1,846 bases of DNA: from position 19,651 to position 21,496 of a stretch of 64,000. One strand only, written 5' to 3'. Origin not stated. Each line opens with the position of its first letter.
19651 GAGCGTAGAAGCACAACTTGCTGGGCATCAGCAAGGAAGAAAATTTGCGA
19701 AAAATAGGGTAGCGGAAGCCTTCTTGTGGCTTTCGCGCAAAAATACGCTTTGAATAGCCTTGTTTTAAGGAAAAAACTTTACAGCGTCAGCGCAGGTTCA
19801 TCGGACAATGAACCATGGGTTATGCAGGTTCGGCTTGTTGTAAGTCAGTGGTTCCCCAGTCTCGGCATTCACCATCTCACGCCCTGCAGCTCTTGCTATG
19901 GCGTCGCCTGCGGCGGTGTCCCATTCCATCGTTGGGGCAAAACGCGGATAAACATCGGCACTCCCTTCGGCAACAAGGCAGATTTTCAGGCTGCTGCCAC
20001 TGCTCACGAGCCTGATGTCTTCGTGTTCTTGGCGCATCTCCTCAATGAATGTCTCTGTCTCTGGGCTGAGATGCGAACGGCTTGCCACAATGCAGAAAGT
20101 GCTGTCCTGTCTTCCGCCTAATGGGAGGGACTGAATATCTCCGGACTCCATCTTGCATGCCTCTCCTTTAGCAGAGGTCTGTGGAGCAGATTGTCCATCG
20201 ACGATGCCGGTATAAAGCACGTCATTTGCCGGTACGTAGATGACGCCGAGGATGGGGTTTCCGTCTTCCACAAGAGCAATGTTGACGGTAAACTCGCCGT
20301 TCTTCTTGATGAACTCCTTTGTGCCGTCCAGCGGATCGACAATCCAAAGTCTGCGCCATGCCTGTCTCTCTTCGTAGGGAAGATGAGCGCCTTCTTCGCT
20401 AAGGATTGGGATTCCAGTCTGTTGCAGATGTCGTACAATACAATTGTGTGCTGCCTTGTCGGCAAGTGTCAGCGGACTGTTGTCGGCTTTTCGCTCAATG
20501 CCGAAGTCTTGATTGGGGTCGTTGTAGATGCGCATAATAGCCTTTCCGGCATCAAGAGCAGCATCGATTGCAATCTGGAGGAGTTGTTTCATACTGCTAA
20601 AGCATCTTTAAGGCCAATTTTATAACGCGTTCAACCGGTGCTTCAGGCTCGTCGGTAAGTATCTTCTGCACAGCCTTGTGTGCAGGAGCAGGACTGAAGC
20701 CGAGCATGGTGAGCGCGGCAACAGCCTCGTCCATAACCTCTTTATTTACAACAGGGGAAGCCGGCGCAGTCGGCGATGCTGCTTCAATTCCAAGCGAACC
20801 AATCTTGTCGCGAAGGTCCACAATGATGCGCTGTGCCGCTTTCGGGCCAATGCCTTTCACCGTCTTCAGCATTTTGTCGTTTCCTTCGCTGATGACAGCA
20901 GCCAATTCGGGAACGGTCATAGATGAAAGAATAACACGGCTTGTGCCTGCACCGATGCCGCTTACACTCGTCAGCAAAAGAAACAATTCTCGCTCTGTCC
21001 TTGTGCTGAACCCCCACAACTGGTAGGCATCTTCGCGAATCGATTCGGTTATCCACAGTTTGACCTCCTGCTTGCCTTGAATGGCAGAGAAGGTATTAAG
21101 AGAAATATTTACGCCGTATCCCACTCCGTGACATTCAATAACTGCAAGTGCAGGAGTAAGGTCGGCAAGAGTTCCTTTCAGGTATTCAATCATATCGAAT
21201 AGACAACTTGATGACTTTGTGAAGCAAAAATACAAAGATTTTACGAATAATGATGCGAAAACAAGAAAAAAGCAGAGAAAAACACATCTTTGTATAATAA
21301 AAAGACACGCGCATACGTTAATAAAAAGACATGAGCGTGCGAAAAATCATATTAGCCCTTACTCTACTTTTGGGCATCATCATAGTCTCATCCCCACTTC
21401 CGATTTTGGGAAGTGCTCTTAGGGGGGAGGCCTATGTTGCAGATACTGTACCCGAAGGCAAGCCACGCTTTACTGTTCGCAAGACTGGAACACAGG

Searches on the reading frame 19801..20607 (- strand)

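Call 88: search_protein_families(library=pfam, proteins=[window:19801-20607:-], max_evalue=0.001)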
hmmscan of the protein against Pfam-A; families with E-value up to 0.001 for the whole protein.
window:19801-20607:- (269 aa): 1 family
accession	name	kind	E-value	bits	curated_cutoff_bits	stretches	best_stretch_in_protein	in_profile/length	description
PF00459.30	Inositol_P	-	2.6e-48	165.3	27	1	6-261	2-250/271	Inositol monophosphatase family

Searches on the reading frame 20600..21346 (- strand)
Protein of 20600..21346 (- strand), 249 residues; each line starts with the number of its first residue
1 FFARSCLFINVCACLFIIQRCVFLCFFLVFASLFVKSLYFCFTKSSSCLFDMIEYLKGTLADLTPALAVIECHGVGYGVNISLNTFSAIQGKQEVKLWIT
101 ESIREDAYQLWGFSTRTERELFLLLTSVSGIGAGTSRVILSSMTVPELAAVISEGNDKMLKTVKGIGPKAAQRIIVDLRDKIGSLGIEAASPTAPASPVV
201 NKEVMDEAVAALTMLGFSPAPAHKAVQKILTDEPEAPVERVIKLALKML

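Call 88: search_protein_families(library=pfam, proteins=[window:20600-21346:-], max_evalue=0.001)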
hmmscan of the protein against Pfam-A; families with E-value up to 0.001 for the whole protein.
window:20600-21346:- (249 aa): 4 families
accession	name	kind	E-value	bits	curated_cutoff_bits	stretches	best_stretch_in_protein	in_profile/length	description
PF01330.27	RuvA_N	-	3.1e-21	75.7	23.6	1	52-112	1-61/61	RuvA N terminal domain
PF14520.12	HHH_5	-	2.8e-12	47.3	27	1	122-180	1-57/57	Helix-hairpin-helix domain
PF07499.19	RuvA_C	-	1.6e-11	45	24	1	204-248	2-45/47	RuvA, C-terminal domain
PF00633.29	HHH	-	9.9e-05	22.4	24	0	159-175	12-28/30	Helix-hairpin-helix motif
